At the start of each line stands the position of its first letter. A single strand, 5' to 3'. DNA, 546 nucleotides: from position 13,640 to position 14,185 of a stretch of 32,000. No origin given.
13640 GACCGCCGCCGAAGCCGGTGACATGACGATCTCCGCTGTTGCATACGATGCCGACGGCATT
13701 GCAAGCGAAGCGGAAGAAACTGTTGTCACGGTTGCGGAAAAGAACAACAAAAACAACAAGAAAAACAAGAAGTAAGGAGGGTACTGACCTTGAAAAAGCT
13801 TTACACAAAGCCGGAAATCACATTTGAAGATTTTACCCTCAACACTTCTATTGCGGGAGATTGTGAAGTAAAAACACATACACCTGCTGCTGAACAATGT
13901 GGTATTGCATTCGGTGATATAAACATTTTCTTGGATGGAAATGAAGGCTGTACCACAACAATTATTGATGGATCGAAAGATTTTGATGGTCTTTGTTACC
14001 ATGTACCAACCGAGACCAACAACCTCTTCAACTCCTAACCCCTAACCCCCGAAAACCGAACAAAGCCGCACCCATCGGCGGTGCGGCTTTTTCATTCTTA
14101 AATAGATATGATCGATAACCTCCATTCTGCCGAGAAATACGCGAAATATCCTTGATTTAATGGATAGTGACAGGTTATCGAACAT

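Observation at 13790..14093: The 82-aa peptide: PqqA-like N-terminal motif, four spaced Cys, C-terminal Ser and its own terminator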

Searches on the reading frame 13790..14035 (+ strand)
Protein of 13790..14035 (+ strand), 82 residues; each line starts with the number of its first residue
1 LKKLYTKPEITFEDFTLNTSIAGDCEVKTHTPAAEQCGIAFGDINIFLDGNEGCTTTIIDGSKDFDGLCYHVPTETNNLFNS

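Call 7: search_protein_families(library=ncbifam, max_evalue=1, proteins=[window:13790-14035:+])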
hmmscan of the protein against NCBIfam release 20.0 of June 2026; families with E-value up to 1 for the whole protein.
seq(82 aa): 0 families

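Call 8: search_protein_families(library=pfam, max_evalue=1, proteins=[window:13790-14035:+])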
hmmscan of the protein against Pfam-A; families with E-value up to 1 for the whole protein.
seq(82 aa): 0 families

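Call 9: find_homologous_proteins(query=window:13790-14035:+, max_evalue=10)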
Query seq(82 aa) (82 aa): 39 proteins with E <= 10 among 39 candidates.
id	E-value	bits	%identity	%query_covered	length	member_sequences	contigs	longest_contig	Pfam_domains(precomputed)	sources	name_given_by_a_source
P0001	1.1e-49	183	99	100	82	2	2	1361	-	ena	-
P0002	8.7e-23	97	60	100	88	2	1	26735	-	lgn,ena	-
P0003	3.4e-21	92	59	100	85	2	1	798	-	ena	-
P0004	1.2e-20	91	56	100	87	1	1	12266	-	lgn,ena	-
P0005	2.0e-19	87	53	100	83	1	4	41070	-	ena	-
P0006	1.4e-18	84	54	100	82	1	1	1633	-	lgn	-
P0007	1.5e-17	81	49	100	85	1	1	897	-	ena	-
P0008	7.1e-17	79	53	87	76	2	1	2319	-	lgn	-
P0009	7.2e-17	79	54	100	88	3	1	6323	-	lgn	-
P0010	1.0e-15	75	50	100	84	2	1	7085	-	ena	-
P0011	1.1e-15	75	53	100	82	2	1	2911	-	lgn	-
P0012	1.4e-15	74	54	100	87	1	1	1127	-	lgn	-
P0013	3.1e-15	73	52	100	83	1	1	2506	-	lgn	-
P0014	3.5e-15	73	52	100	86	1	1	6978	-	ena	-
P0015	6.5e-15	72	51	100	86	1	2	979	-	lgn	-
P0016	7.8e-15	72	49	100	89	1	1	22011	-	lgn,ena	-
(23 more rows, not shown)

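Call 12: find_encoding_contigs(protein=P0005, flank=10000, max_places=3)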
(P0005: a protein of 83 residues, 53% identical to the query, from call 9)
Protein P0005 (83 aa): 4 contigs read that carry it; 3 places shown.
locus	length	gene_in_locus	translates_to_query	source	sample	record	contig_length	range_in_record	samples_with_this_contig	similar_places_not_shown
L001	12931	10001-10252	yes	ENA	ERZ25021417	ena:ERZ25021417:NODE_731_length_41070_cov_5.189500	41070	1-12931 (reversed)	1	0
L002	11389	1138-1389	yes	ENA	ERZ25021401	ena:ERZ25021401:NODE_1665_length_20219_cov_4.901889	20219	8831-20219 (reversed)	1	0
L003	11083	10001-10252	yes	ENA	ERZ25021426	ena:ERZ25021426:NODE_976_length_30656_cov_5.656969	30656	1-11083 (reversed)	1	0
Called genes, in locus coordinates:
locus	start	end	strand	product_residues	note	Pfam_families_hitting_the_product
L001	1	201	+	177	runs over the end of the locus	PF04892:VanZ-LLP1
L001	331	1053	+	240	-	PF01643:Acyl-ACP_TE, PF20791:Acyl-ACP_TE_C (weak)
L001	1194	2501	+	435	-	PF01553:Acyltransferase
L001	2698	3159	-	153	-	-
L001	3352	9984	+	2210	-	-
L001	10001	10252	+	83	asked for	-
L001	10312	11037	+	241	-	-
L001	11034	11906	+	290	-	PF27840:ScmC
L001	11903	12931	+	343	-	?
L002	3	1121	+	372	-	?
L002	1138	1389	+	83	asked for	-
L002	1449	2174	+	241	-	-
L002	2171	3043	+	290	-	PF27840:ScmC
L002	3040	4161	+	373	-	PF04055:Radical_SAM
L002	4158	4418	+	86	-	PF05402:PqqD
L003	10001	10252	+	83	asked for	-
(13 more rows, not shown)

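Call 13: find_encoding_contigs(protein=P0002, flank=10000, max_places=2)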
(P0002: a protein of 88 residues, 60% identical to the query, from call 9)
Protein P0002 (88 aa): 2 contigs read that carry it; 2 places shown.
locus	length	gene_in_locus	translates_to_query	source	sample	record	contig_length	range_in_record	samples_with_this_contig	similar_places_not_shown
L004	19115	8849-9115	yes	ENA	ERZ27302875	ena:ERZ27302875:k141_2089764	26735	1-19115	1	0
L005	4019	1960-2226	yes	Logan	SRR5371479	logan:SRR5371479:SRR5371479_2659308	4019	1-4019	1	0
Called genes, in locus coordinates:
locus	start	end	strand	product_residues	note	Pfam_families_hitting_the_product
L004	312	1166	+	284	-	-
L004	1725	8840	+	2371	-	-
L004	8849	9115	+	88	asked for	-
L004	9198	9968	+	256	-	-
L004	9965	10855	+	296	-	PF27840:ScmC (weak)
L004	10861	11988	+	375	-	PF04055:Radical_SAM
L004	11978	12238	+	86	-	PF05402:PqqD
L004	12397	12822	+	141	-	PF02082:Rrf2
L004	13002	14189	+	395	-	PF00155:Aminotran_1_2 (weak), PF00266:Aminotran_5, PF01212:Beta_elim_lyase (weak)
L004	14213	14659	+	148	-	PF01592:NifU_N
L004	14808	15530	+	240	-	-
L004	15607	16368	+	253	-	PF20434:BD-FAE, PF00135:COesterase (faint), PF07859:Abhydrolase_3, PF00326:Peptidase_S9 (weak)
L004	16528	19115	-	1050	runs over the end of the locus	PF17132:Glyco_hydro_106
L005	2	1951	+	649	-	?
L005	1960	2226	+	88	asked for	-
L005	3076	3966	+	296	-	PF27840:ScmC (weak)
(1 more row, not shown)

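Call 14: find_encoding_contigs(protein=P0016, flank=10000, max_places=2)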
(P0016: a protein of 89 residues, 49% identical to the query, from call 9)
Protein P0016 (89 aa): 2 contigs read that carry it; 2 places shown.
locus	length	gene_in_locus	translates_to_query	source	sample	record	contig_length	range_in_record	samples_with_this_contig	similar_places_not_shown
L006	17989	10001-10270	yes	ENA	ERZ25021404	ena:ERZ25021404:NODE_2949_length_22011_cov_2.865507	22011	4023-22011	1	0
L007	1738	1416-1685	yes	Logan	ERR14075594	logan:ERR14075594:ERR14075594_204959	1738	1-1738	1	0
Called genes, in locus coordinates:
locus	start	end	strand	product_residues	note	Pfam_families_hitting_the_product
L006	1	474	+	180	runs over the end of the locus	PF04892:VanZ-LLP1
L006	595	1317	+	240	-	PF01643:Acyl-ACP_TE, PF20791:Acyl-ACP_TE_C (weak)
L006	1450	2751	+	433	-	PF01553:Acyltransferase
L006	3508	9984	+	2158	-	-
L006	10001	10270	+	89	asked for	-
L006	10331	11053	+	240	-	-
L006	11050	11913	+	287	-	PF27840:ScmC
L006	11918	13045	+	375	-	PF04055:Radical_SAM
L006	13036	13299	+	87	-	PF05402:PqqD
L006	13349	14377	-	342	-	PF03816:LytR_cpsA_psr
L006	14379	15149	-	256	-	PF04203:Sortase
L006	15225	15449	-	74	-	-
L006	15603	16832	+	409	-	PF14907:NTP_transf_5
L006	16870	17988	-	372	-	?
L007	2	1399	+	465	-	?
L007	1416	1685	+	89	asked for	-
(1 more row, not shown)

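Call 16: find_related_loci(query=A1, collection=genome_contigs, flank=10000)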
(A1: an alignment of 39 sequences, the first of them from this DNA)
Query A1 (82 aa) in genome_contigs; peptide patterns used: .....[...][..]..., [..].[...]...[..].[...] (x = any residue, [..] = any of these).
510 stretches matched a pattern; 81 encode a relative of the query (tblastn E <= 1e-3); the best 80 are kept; 80 distinct loci.
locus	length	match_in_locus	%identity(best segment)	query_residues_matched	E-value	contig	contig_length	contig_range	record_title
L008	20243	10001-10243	56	1-82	2e-25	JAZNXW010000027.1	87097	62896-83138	MAG: Eubacteriales bacterium isolate T1900044778_TS20190244.MAGScoT_cleanbin_000012 SGB_2524_k141_3538992, whole genome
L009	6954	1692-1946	53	1-82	1e-25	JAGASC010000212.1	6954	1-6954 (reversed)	MAG: Roseburia sp. isolate RGIG8723 Water_deer_Colon-4__c186882, whole genome shotgun sequence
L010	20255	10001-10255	49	1-82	1e-24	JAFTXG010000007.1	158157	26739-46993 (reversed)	MAG: Lachnospiraceae bacterium isolate RGIG4233 Roe_deer_Colon-4__c465, whole genome shotgun sequence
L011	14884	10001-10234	54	1-82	6e-24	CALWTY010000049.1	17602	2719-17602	MAG: uncultured Clostridia bacterium isolate BRZ_CP__bin94 genome assembly, contig: BRZ_CP__NODE_4222_length_17602_cov_5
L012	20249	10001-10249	49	1-82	2e-23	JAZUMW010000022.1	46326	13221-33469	MAG: Faecousia sp. isolate T1900044890_TS20190356.MAGScoT_cleanbin_000047 SGB_3256_k141_1291232, whole genome shotgun se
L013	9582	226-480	54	1-82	2e-22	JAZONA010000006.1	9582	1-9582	MAG: Faecousia sp. isolate T1900045643_YK20190337.MAGScoT_cleanbin_000039 SGB_8146_k141_446707, whole genome shotgun seq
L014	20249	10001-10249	49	1-82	3e-22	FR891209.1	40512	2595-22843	Firmicutes bacterium CAG:272, WGS project CBFW01000000 data, scaffold: scf335, whole genome shotgun sequence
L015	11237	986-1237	49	1-82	4e-22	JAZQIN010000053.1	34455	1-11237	MAG: Faecousia sp. isolate T1900044623_TS20190089.MAGScoT_cleanbin_000054 SGB_918_k141_957997, whole genome shotgun sequ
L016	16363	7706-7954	53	1-82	4e-22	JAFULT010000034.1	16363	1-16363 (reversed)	MAG: Oscillospiraceae bacterium isolate RGIG4610 Roe_deer_Rectum-3__c69048, whole genome shotgun sequence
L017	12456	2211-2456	51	1-82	6e-22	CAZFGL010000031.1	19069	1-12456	MAG TPA_asm: uncultured Oscillospiraceae bacterium isolate SRP350583_co2_249 genome assembly, contig: NODE_4108_length_1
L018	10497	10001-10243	49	1-82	1e-21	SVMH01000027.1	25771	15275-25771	MAG: Oscillospiraceae bacterium isolate SIG508 NODE_37667_length_25771_cov_2.424310, whole genome shotgun sequence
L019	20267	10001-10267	53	1-82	1e-21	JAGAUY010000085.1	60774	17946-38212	MAG: Oscillospiraceae bacterium isolate RGIG8797 Water_deer_Colon.Co__c1142898, whole genome shotgun sequence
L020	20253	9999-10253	49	1-82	1e-21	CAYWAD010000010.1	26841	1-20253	MAG TPA_asm: uncultured Lachnospiraceae bacterium isolate SRP225648_co1_502 genome assembly, contig: NODE_3893_length_26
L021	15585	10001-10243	55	1-82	2e-21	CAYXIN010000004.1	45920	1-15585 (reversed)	MAG TPA_asm: uncultured Oscillospiraceae bacterium isolate SRP350583_co3_259 genome assembly, contig: NODE_716_length_45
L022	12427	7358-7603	46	1-82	9e-21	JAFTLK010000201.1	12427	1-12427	MAG: Clostridia bacterium isolate RGIG3925 Roe_deer_Cecum-3__c269106, whole genome shotgun sequence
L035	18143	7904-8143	49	1-82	2e-19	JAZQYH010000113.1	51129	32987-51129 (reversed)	MAG: Oscillospiraceae bacterium isolate T1900045161_TC20190155.MAGScoT_cleanbin_000005 SGB_5058_k141_1146492, whole geno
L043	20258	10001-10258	47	1-82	1e-17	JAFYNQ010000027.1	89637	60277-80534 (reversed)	MAG: Oscillospiraceae bacterium isolate RGIG7255 Water_buffalos_Cecum-4__c103649, whole genome shotgun sequence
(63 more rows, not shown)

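Call 39: predict_structure(alignment_id=A1)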
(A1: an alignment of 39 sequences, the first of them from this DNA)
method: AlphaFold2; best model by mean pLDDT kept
length: 82 residues; sequences in the alignment: 39
mean_pLDDT: 53.2   pTM: 0.17
mean pLDDT of the five models: 53.2, 51.4, 49.0, 48.7, 47.5
residues with pLDDT >= 90: 0; 70-90: 6; 50-70: 46; < 50: 30
segments of 3 or more residues with pLDDT < 50: 34-37, 39-41, 44-50, 52-57, 80-82
pLDDT, mean of each block of 10 residues (from residue 1): 68 60 53 49 47 48 52 53 36
secondary structure, 60 per line:
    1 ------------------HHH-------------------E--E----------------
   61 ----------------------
elements in order:

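Call 48: search_protein_representatives(alignment_id=A1)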
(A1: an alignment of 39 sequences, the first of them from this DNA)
Query: 39 sequences, 83 profile positions. Proteins with E-value up to 0.001 (for the whole library): 1349; up to 1e-10: 470; up to 1e-30: 1. The best 150 are listed.
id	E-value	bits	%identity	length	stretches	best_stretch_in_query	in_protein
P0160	5.7e-31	122.8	-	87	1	1-83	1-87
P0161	1.2e-30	121.7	-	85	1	1-83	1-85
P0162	6.9e-29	116.1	-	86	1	1-83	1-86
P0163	1.7e-27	111.7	-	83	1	1-83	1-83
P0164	2.2e-27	111.3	-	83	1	1-83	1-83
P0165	5.2e-27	110.1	-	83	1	1-83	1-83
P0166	5.9e-27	109.9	-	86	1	1-83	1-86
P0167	8.8e-27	109.4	-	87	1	1-83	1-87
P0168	1.1e-26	109.0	-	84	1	1-83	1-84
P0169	3.5e-26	107.4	-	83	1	1-83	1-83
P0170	8.0e-26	106.3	-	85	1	1-83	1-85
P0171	9.1e-26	106.1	-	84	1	1-83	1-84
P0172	3.7e-25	104.1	-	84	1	1-83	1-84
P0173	4.6e-25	103.9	-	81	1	1-83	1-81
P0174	5.0e-25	103.7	-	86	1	1-83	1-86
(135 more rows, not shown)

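Call 56: search_protein_families(library=pfam, max_evalue=0.001, proteins=[L012:13440-14699:+, L035:11263-12510:+, L043:13298-14485:+])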
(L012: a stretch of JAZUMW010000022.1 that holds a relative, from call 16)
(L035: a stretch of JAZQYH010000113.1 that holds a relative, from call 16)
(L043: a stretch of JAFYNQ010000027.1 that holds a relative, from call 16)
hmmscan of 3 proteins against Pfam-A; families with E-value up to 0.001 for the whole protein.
L012:13440-14699:+ (420 aa): 1 family
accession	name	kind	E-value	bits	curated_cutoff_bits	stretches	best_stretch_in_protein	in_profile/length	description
PF14907.12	NTP_transf_5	-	5.4e-43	147.8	31.2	1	49-287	3-247/249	Uncharacterised nucleotidyltransferase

L035:11263-12510:+ (416 aa): 1 family
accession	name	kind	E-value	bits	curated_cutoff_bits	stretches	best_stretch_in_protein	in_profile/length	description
PF14907.12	NTP_transf_5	-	1.2e-50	172.9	31.2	1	40-283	3-248/249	Uncharacterised nucleotidyltransferase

L043:13298-14485:+ (396 aa): 1 family
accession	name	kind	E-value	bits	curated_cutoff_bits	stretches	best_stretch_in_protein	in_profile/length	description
PF14907.12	NTP_transf_5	-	2.7e-41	142.2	31.2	1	45-278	6-245/249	Uncharacterised nucleotidyltransferase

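Call 60: search_protein_families(library=ncbifam, max_evalue=0.01, proteins=[L035:11263-12510:+])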
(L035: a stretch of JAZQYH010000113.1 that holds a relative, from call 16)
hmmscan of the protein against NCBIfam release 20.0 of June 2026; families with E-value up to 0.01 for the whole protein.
L035:11263-12510:+ (416 aa): 0 families

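Call 82: search_protein_families(library=padloc, max_evalue=0.001, proteins=[window:13790-14035:+])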
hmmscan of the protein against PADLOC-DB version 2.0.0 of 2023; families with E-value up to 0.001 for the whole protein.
seq(82 aa): 0 families
